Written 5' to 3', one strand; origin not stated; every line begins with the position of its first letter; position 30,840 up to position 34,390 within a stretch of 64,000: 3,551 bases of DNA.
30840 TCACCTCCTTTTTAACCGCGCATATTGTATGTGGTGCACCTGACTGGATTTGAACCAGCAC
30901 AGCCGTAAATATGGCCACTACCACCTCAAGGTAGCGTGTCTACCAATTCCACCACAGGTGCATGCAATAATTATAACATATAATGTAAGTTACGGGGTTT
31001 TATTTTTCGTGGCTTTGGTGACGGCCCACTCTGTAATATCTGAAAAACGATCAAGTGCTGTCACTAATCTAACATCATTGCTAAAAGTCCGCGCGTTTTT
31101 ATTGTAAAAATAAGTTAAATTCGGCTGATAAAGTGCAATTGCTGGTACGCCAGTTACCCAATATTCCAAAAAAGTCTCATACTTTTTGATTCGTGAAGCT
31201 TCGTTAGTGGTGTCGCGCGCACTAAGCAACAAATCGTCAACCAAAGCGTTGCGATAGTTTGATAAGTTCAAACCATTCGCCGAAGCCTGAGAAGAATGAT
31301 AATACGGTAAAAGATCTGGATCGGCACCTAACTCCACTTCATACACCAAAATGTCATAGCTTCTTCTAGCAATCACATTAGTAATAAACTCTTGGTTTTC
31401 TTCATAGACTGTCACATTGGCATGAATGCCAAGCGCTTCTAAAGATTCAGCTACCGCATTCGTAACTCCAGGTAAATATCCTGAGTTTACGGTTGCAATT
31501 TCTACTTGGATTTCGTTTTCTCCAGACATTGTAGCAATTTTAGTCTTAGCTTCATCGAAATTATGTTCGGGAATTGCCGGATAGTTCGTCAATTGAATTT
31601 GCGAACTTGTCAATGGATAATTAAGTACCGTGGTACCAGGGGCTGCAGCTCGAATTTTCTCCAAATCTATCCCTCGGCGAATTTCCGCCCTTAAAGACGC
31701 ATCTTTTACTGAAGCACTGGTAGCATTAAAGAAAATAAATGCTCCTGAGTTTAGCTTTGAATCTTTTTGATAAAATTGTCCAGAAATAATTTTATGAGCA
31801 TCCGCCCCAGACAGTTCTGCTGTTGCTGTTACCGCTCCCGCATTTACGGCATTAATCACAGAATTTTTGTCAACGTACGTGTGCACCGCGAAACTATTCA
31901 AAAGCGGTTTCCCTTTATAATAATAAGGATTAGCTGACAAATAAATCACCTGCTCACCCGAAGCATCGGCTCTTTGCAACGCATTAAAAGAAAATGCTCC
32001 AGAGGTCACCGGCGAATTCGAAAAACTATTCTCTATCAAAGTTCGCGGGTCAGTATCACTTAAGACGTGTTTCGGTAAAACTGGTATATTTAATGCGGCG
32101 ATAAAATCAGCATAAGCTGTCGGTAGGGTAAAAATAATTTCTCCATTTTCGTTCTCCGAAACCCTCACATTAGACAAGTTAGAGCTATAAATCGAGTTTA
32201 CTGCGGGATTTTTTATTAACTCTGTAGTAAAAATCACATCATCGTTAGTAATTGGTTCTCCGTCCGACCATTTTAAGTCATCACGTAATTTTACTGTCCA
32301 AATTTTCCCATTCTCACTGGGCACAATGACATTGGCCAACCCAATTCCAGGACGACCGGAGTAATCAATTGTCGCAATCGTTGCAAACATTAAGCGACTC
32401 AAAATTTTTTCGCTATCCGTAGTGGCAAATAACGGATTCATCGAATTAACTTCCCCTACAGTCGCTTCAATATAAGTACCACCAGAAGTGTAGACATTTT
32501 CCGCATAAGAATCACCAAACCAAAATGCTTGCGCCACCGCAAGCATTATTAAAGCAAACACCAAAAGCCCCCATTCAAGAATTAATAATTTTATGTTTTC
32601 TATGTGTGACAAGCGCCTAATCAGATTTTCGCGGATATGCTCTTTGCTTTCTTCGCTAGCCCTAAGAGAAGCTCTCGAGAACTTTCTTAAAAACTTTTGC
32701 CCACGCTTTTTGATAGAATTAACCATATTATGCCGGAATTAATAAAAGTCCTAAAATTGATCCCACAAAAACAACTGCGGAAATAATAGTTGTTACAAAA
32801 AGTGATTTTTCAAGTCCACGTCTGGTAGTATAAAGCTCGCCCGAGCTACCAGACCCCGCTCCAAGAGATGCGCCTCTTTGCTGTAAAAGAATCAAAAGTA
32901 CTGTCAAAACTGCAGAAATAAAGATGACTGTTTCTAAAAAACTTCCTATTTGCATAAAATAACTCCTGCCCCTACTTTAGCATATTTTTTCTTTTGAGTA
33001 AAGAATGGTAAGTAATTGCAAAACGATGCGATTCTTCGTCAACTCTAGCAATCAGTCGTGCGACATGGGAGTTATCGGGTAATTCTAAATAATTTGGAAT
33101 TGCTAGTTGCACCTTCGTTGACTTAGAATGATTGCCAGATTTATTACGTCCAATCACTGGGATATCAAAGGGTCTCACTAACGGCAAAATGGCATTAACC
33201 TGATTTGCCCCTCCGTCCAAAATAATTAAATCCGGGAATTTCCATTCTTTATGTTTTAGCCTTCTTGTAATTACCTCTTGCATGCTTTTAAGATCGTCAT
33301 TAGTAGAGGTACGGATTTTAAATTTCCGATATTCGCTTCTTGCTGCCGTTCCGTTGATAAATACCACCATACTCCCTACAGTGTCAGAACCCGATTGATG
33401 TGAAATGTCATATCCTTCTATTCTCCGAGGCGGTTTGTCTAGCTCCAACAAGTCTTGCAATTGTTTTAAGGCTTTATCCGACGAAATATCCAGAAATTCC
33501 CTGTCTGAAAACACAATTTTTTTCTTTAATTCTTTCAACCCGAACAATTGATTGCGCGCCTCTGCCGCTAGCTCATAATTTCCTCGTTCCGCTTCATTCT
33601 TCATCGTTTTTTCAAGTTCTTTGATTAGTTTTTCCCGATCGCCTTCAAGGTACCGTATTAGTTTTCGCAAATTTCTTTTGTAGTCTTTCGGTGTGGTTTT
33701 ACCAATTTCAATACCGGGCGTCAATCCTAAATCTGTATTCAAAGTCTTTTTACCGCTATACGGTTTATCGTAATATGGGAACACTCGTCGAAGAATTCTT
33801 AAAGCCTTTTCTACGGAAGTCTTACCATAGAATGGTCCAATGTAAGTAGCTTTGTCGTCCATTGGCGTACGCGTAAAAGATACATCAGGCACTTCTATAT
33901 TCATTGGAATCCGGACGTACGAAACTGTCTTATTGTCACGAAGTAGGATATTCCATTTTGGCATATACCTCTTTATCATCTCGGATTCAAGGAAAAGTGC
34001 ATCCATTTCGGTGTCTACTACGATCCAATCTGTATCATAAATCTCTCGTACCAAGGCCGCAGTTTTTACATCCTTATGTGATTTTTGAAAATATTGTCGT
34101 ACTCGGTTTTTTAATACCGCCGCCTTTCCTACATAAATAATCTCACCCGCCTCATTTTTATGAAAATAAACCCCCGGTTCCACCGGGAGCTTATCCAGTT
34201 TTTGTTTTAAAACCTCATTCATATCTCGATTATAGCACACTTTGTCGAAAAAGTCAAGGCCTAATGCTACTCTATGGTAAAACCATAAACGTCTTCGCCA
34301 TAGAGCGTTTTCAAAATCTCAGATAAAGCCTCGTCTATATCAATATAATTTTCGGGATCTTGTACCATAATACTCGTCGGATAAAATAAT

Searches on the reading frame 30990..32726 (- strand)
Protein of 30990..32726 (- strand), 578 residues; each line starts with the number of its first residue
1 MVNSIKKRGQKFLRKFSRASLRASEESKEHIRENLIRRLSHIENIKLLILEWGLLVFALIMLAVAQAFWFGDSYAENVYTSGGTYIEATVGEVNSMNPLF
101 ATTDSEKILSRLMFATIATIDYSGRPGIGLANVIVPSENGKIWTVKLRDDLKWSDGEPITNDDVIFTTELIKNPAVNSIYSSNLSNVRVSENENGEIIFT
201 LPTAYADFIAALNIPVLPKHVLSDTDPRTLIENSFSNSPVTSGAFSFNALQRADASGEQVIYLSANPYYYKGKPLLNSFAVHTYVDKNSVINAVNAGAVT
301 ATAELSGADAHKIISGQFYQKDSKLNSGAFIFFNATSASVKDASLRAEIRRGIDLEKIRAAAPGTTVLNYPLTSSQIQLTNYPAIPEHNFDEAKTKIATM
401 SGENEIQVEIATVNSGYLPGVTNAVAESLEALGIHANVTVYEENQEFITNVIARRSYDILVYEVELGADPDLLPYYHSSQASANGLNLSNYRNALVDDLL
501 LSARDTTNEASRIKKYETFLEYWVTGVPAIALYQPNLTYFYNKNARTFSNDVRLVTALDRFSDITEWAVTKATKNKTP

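Call 11: search_protein_families(library=pfam, proteins=[window:30990-32726:-])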
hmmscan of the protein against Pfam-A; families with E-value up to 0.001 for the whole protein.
window:30990-32726:- (578 aa): 1 family
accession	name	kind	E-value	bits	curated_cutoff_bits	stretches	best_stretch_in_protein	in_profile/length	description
PF00496.27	SBP_bac_5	-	1.4e-39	136.7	32.4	1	134-467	10-349/368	Bacterial extracellular solute-binding proteins, family 5 Middle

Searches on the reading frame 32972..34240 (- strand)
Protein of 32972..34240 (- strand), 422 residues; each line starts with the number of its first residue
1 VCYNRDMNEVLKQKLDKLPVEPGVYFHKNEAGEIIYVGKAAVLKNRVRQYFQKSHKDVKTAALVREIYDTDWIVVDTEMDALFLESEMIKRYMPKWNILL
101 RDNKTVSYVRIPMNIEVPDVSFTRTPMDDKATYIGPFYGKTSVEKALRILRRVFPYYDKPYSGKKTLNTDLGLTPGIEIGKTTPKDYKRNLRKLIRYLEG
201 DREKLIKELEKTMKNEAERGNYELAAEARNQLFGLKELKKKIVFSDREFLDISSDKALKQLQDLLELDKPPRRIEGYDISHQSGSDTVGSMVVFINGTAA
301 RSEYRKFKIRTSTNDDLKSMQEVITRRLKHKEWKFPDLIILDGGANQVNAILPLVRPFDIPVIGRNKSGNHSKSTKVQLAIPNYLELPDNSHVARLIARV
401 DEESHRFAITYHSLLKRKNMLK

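Call 11: search_protein_families(library=pfam, proteins=[window:32972-34240:-])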
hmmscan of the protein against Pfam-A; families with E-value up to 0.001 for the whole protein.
window:32972-34240:- (422 aa): 3 families
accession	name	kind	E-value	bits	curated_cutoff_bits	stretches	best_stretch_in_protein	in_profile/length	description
PF08459.17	UvrC_RNaseH_dom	-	6.2e-44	150.1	22.3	1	262-409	1-159/159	UvrC RNAse H endonuclease domain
PF01541.30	GIY-YIG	-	2.6e-07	31.3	22.6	1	22-94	2-74/78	GIY-YIG catalytic domain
PF02151.25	UVR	-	3.5e-06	27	21.5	1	203-237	1-35/36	UvrB/uvrC motif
